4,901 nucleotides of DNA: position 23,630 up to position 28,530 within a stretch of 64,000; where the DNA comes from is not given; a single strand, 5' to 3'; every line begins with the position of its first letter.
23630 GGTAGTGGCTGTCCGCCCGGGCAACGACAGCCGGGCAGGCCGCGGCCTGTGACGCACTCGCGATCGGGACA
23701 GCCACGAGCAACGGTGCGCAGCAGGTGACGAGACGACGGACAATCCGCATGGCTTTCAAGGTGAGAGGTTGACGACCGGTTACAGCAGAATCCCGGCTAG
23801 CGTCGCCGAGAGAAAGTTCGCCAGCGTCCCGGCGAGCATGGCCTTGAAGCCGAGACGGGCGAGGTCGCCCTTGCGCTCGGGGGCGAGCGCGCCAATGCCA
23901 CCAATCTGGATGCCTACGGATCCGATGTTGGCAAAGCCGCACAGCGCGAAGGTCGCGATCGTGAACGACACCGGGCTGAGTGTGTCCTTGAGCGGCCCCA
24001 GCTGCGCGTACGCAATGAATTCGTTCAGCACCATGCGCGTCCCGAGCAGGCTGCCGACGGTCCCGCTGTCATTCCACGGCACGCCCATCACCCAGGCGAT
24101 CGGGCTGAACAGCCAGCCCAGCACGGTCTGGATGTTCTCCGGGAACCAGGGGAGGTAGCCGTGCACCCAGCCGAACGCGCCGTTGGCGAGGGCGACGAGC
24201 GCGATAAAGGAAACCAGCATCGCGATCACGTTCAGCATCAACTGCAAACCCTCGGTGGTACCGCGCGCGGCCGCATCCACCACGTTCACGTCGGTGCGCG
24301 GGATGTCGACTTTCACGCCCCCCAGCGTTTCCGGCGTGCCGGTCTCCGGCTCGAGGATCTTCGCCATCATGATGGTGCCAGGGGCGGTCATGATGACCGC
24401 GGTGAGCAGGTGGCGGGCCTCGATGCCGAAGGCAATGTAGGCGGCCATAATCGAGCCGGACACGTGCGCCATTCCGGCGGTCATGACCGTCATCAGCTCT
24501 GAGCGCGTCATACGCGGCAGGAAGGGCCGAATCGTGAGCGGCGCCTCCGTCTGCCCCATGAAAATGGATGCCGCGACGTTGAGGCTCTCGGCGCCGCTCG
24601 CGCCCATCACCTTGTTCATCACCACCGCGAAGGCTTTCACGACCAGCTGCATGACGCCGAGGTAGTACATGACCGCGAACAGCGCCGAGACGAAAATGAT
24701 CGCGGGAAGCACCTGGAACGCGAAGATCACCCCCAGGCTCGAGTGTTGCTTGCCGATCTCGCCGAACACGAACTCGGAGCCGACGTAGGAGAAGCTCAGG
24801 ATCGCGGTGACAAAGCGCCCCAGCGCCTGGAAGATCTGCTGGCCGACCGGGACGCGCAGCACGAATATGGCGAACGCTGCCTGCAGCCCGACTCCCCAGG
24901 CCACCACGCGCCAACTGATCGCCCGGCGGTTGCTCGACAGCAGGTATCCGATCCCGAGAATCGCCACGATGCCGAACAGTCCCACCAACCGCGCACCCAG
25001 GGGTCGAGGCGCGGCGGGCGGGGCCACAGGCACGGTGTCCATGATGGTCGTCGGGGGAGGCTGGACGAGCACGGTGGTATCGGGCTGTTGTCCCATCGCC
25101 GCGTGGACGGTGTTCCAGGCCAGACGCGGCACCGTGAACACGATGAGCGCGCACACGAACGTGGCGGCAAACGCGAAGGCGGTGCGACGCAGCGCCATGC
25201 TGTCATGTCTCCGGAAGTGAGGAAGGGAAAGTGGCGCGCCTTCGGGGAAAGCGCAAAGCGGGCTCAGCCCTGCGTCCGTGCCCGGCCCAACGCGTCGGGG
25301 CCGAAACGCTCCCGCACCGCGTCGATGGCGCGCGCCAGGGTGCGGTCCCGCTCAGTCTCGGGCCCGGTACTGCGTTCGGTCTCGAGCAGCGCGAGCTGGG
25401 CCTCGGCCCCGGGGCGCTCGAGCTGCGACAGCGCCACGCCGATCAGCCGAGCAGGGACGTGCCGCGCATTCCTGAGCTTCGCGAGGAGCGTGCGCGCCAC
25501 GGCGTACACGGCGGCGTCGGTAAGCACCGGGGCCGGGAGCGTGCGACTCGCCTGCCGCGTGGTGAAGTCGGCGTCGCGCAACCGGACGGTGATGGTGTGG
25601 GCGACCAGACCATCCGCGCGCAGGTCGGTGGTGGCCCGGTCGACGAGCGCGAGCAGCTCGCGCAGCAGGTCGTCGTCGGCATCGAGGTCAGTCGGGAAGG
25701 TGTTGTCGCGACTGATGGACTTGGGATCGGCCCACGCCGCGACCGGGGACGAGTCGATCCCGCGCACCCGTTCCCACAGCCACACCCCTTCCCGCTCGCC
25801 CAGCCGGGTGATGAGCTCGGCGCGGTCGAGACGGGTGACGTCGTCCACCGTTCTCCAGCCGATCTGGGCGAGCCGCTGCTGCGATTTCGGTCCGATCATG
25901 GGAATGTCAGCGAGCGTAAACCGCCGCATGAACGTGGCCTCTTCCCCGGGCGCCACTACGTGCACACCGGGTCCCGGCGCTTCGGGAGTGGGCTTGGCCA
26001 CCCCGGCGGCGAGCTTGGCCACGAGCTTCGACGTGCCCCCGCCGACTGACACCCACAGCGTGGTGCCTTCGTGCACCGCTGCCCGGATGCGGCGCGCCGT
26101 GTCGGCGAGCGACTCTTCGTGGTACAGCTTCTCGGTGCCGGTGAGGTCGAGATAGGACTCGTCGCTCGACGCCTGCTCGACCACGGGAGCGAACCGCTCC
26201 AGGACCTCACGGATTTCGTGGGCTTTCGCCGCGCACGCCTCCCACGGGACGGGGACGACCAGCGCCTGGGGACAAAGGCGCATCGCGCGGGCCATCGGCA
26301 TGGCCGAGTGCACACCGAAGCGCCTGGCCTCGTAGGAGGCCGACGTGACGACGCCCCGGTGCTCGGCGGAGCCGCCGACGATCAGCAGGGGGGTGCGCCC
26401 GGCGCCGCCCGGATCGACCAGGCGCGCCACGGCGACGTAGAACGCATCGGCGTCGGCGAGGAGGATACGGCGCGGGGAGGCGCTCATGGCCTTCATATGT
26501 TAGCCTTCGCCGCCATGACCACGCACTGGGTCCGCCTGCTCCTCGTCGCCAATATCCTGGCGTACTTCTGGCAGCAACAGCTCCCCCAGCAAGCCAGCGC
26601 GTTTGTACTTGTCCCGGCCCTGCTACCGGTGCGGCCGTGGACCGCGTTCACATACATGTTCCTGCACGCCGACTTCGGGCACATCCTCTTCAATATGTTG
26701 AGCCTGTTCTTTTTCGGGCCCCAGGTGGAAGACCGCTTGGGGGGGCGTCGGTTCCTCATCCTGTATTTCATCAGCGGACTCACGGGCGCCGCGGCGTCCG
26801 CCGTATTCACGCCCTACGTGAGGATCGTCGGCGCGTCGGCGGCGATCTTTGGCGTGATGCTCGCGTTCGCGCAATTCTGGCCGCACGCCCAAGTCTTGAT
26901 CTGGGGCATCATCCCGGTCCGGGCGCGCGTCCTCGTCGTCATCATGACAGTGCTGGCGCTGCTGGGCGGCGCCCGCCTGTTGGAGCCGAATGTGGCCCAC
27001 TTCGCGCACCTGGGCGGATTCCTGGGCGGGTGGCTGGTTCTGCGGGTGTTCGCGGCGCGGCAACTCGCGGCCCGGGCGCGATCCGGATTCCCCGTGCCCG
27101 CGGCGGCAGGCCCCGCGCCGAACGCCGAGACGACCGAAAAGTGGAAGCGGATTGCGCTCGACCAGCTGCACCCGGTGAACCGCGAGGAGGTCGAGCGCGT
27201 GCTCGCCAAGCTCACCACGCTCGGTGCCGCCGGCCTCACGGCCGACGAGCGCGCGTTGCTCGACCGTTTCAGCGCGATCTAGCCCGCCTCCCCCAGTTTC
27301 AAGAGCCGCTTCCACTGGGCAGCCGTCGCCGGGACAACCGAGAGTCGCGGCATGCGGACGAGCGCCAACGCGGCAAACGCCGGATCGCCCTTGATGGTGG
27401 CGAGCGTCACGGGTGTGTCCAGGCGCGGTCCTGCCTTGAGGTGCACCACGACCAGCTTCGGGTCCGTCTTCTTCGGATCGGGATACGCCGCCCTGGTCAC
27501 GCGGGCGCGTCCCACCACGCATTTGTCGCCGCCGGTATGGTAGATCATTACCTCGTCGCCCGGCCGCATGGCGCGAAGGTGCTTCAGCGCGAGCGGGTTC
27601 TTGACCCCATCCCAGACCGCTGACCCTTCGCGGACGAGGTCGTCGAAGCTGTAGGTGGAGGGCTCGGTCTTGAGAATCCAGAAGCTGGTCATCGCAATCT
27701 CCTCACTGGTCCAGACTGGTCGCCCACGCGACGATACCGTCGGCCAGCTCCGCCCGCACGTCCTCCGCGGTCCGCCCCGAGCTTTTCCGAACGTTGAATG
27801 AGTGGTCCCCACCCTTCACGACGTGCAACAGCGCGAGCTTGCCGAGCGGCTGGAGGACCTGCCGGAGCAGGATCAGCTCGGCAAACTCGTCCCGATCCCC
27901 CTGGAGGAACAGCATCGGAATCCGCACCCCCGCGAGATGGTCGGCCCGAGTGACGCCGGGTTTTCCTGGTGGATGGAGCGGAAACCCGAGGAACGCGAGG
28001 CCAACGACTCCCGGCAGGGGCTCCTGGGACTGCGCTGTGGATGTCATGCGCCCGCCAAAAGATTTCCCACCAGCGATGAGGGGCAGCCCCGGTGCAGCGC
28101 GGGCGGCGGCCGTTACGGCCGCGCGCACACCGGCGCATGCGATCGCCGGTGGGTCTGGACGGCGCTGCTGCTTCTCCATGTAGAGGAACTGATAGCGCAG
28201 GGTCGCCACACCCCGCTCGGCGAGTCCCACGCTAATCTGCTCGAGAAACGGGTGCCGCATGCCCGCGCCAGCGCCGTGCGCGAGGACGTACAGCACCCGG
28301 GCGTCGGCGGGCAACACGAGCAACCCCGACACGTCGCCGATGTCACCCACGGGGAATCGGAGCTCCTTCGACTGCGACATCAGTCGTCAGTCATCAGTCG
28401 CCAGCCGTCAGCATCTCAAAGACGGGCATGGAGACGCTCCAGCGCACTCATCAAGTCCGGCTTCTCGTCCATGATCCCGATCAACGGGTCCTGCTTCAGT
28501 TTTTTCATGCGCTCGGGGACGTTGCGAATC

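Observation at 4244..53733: A family of elements built from tandem heptamer repeats, often as long hairpins (six copies in 64 kb)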

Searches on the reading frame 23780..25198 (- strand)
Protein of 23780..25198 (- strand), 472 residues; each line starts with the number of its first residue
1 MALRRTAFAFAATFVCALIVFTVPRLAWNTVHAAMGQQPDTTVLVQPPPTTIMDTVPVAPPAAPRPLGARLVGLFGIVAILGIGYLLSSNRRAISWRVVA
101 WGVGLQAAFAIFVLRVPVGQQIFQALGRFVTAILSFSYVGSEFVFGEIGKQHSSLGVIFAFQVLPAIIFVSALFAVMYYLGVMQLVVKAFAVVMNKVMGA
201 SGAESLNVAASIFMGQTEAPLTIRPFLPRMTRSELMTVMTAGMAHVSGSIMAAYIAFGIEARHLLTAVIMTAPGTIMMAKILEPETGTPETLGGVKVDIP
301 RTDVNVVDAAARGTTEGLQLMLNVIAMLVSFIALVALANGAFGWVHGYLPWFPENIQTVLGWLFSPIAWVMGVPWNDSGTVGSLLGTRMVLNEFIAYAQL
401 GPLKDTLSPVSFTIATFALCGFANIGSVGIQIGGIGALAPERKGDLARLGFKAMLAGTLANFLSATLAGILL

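Call 78: search_protein_families(library=pfam, proteins=[window:23780-25198:-], max_evalue=0.00001)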
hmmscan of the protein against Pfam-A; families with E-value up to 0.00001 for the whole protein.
window:23780-25198:- (472 aa): 3 families
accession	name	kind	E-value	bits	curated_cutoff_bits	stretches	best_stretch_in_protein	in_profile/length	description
PF07662.18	Nucleos_tra2_C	-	3.8e-76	255.9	32.3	1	263-469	1-213/213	Na+ dependent nucleoside transporter C-terminus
PF01773.25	Nucleos_tra2_N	-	1.8e-26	92.9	27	1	75-147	1-73/74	Na+ dependent nucleoside transporter N-terminus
PF07670.19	Gate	-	3.7e-17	63.1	29.6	1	160-257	1-100/104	Nucleoside recognition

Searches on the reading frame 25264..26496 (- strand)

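Call 78: search_protein_families(library=pfam, proteins=[window:25264-26496:-], max_evalue=0.00001)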
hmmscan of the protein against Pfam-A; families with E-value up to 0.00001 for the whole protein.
window:25264-26496:- (410 aa): 3 families
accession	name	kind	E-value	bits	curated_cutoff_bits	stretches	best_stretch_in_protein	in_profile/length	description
PF00817.25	IMS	-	4.4e-37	127.7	23.2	1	15-164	2-147/148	impB/mucB/samB family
PF11799.13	IMS_C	-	6e-25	88.2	20.7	1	258-370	1-109/109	impB/mucB/samB family C-terminal domain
PF21999.2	IMS_HHH_1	-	7.9e-07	29.9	27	1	197-248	2-53/53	DNA polymerase-iota, thumb domain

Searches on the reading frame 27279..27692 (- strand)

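Call 78: search_protein_families(library=pfam, proteins=[window:27279-27692:-], max_evalue=0.00001)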
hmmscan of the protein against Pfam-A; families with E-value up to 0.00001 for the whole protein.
window:27279-27692:- (137 aa): 1 family
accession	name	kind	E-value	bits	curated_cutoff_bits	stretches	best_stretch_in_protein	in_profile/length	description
PF01878.24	EVE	-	1.3e-35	122.9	23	1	4-133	2-145/145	EVE domain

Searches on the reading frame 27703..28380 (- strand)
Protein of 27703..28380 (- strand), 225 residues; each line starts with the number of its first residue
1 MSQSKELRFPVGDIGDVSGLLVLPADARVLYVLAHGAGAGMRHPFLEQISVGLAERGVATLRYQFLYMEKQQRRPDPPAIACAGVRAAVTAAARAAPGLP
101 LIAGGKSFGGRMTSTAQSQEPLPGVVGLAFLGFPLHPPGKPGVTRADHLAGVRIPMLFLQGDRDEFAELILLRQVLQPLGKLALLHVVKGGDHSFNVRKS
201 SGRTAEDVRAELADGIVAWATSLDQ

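Call 18: search_protein_families(library=pfam, proteins=[window:27703-28380:-])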
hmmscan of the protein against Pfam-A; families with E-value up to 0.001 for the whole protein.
window:27703-28380:- (225 aa): 2 families
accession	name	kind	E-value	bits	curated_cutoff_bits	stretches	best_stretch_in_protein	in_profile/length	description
PF20408.4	Abhydrolase_11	-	3e-49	167.8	27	1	29-220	3-192/193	Alpha/beta hydrolase domain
PF12695.13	Abhydrolase_5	-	0.00086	19.6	27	0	89-194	46-141/164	Alpha/beta hydrolase family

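Call 44: find_encoding_contigs(protein=window:27703-28380:-, flank=3000, max_places=10)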
Protein window:27703-28380:- (225 aa): 1 contig read that carries it; 1 place shown.
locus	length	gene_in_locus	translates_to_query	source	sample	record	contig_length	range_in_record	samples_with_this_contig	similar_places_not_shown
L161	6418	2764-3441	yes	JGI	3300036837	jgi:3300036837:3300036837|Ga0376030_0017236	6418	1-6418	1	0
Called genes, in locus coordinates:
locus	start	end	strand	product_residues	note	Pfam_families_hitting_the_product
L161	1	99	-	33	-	?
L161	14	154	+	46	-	-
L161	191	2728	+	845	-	PF13298:LigD_N, PF01068:DNA_ligase_A_M, PF09414:RNA_ligase (weak), PF04679:DNA_ligase_A_C, PF21686:LigD_Prim-Pol, PF01896:DNA_primase_S (weak)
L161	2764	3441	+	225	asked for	PF20408:Abhydrolase_11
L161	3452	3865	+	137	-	PF01878:EVE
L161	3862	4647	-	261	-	PF01694:Rhomboid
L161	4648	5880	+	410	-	PF00817:IMS, PF21999:IMS_HHH_1 (weak), PF11799:IMS_C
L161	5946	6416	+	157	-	?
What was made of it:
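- Only one other contig of the species was found (call 44).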

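Call 60: find_homologous_proteins(query=window:27703-28380:-, max_evalue=1e-40)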
Query window:27703-28380:- (225 aa): 7996 proteins with E <= 1e-40 among 8000 candidates; the best 120 are listed.
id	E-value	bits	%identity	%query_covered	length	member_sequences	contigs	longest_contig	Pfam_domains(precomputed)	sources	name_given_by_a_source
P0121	4.9e-132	456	93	100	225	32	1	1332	PF20408.5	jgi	jgi:hypothetical protein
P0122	5.0e-132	456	94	100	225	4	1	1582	PF20408.5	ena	-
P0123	2.7e-131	454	93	100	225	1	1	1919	PF20408.5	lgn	-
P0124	6.3e-128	443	91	99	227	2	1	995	PF20408.5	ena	-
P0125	2.5e-125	434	89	100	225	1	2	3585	PF20408.5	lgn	-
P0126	9.8e-123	426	87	100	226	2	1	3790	PF20408.5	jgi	jgi:predicted alpha/beta-hydrolase family hydrolase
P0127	3.5e-122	424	87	100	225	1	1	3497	PF20408.5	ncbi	ncbi:MAG: alpha/beta hydrolase family protein [Gemmatimonadales bacterium]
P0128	2.3e-121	421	88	100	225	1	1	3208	PF20408.5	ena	-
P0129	5.0e-121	420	87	100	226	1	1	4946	PF20408.5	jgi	-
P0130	1.5e-120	419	85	100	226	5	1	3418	PF20408.5,PF12146.16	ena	-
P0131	5.4e-120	417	86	100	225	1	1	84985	PF20408.5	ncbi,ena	-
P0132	5.9e-120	417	86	100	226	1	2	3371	PF20408.5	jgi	jgi:predicted alpha/beta-hydrolase family hydrolase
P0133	1.8e-119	415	85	100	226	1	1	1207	PF20408.5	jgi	jgi:predicted alpha/beta-hydrolase family hydrolase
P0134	2.0e-118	412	86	100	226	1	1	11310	PF20408.5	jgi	-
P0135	4.0e-115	401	83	100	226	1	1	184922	PF20408.5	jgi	jgi:predicted alpha/beta-hydrolase family hydrolase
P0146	2.4e-100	353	75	99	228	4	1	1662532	PF20408.5,PF12695.14,PF12146.16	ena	-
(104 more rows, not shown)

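Call 61: find_encoding_contigs(protein=P0131, flank=10000, max_places=1)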
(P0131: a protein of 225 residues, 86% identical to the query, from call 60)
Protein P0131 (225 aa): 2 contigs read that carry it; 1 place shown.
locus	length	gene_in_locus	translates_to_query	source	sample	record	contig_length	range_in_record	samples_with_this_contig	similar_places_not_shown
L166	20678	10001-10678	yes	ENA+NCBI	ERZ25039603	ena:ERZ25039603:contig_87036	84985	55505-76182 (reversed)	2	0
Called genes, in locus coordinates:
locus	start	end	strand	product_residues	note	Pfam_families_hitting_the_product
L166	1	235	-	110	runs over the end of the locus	PF01904:DUF72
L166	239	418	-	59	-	PF01904:DUF72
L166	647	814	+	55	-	-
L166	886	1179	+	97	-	PF00578:AhpC-TSA (weak)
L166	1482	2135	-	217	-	PF02683:DsbD_TM, PF13386:DsbD_2 (weak)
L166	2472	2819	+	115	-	PF03352:Adenine_glyco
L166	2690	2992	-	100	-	PF03352:Adenine_glyco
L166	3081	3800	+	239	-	PF02683:DsbD_TM, PF13386:DsbD_2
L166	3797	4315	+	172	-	PF00578:AhpC-TSA, PF08534:Redoxin, PF00085:Thioredoxin, PF13905:Thioredoxin_8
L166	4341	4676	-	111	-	PF00578:AhpC-TSA, PF08534:Redoxin (weak)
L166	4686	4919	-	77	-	-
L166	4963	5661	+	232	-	PF01904:DUF72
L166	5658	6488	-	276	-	PF00376:MerR (weak), PF12728:HTH_17, PF13411:MerR_1, PF14559:TPR_19, PF13414:TPR_11 (weak), PF13424:TPR_12, PF13432:TPR_16 (weak), PF00515:TPR_1 (weak), +8 more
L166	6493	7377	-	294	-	PF02735:Ku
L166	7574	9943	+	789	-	PF13298:LigD_N, PF01068:DNA_ligase_A_M, PF09414:RNA_ligase (weak), PF04679:DNA_ligase_A_C, PF21686:LigD_Prim-Pol, PF01896:DNA_primase_S (weak)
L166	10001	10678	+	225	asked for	PF20408:Abhydrolase_11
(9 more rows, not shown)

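Call 62: find_encoding_contigs(protein=P0135, flank=10000, max_places=1)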
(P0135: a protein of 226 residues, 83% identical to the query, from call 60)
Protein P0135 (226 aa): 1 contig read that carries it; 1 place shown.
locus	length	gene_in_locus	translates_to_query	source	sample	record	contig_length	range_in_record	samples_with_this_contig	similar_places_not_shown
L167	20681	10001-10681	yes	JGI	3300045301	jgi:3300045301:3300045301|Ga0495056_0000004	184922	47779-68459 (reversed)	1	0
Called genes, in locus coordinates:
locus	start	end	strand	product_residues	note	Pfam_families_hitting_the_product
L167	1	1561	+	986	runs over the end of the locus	PF00580:UvrD-helicase, PF13245:AAA_19, PF01443:Viral_helicase1 (faint), PF13361:UvrD_C, PF00929:RNase_T, PF16473:Rv2179c-like, PF13361:UvrD_C, PF13538:UvrD_C_2 (weak)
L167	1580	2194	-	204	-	PF03352:Adenine_glyco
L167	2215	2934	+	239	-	PF02683:DsbD_TM, PF13386:DsbD_2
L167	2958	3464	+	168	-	PF00578:AhpC-TSA, PF08534:Redoxin, PF00085:Thioredoxin, PF13905:Thioredoxin_8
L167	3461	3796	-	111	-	PF00578:AhpC-TSA, PF08534:Redoxin (weak)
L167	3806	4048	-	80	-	-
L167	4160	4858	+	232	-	PF01904:DUF72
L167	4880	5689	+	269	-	PF13476:AAA_23 (weak), PF02463:SMC_N (faint), PF00005:ABC_tran (faint), PF13521:AAA_28 (faint), PF13304:AAA_21 (weak), PF13175:AAA_15 (weak)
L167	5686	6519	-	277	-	PF00376:MerR (weak), PF12728:HTH_17, PF13411:MerR_1, PF13432:TPR_16 (weak), PF14559:TPR_19, PF13414:TPR_11 (weak), PF13424:TPR_12 (weak), PF13432:TPR_16 (weak), +8 more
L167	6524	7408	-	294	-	PF02735:Ku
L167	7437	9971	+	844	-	PF13298:LigD_N, PF01068:DNA_ligase_A_M, PF04679:DNA_ligase_A_C, PF21686:LigD_Prim-Pol, PF01896:DNA_primase_S (weak)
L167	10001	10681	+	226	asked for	PF20408:Abhydrolase_11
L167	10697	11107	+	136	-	PF01878:EVE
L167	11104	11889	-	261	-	PF01694:Rhomboid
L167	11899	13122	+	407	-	PF00817:IMS, PF21999:IMS_HHH_1 (weak), PF11799:IMS_C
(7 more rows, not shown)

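Call 63: find_encoding_contigs(protein=P0146, flank=10000, max_places=1)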
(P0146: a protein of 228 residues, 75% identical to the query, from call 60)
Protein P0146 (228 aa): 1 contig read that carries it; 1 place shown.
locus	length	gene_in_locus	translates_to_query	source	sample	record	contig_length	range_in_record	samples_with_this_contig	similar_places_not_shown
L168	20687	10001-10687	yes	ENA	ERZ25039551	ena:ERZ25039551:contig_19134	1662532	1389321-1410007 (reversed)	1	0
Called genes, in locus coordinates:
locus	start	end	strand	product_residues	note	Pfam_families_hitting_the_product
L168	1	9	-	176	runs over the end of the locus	PF03352:Adenine_glyco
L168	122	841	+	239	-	PF02683:DsbD_TM, PF13386:DsbD_2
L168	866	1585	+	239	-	PF00578:AhpC-TSA, PF08534:Redoxin, PF00085:Thioredoxin, PF13905:Thioredoxin_8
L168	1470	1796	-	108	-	PF00578:AhpC-TSA, PF08534:Redoxin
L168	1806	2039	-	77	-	-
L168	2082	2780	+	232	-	PF01904:DUF72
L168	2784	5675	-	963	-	PF00069:Pkinase, PF07714:PK_Tyr_Ser-Thr, PF03781:FGE-sulfatase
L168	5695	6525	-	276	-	PF00376:MerR (weak), PF12728:HTH_17 (weak), PF13411:MerR_1, PF13432:TPR_16, PF14559:TPR_19, PF13432:TPR_16, PF13424:TPR_12 (weak), PF00515:TPR_1 (weak), +11 more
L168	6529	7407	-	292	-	PF02735:Ku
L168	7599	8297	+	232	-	PF13298:LigD_N, PF01068:DNA_ligase_A_M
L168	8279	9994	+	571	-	PF01068:DNA_ligase_A_M, PF04679:DNA_ligase_A_C, PF21686:LigD_Prim-Pol, PF01896:DNA_primase_S (weak)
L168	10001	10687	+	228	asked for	PF12146:Hydrolase_4 (faint), PF20408:Abhydrolase_11, PF12695:Abhydrolase_5 (weak)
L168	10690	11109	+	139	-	PF01878:EVE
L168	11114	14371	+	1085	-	PF14870:PSII_BNR (faint), PF02012:BNR (faint), PF15902:Sortilin-Vps10 (weak)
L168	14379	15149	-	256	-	PF01694:Rhomboid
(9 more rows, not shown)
